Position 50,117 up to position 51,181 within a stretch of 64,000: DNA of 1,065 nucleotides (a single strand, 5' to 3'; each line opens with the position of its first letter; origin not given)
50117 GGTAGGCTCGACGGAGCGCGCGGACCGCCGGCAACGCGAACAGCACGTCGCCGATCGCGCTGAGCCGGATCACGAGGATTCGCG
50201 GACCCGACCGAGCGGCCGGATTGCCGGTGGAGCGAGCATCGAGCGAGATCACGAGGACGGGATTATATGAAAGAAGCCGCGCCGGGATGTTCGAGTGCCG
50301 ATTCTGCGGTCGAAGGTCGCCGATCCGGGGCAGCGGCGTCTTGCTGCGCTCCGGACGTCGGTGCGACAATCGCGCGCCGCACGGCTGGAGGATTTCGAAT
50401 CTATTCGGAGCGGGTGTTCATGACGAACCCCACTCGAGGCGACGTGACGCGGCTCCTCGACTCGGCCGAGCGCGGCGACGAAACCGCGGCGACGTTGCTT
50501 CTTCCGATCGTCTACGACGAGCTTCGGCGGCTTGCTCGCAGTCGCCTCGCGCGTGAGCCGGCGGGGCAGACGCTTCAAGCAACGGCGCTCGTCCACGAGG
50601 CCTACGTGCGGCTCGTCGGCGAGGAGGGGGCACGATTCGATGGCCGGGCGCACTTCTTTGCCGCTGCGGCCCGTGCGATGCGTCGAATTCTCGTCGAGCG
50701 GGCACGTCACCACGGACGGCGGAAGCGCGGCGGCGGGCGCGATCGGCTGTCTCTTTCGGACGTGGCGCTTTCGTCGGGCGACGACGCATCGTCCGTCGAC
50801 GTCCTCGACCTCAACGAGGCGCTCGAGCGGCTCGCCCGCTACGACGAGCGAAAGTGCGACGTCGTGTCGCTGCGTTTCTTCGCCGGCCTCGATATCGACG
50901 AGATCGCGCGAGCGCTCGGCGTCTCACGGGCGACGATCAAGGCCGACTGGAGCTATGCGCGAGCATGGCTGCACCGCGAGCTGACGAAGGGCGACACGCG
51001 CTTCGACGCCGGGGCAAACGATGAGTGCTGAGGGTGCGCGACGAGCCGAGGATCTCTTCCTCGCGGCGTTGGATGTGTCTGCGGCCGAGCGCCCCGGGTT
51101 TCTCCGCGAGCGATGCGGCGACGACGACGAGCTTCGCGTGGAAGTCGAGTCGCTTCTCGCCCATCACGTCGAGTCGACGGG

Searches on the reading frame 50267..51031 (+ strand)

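Call 18: search_protein_families(library=pfam, proteins=[window:50267-51031:+], max_evalue=0.01)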
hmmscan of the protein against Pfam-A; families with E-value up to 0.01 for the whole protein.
window:50267-51031:+ (254 aa): 4 families
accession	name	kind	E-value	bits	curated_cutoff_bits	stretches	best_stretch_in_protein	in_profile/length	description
PF07638.17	Sigma70_ECF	-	2.9e-60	203.8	21.1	1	59-240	3-184/185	ECF sigma factor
PF04545.22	Sigma70_r4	-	3.2e-06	27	24.1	1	193-225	6-38/50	Sigma-70, region 4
PF08281.18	Sigma70_r4_2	-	8.5e-06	25.8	25.7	1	198-232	17-51/54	Sigma-70, region 4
PF13384.12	HTH_23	-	0.0064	16.7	24.6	0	202-225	11-35/50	Homeodomain-like domain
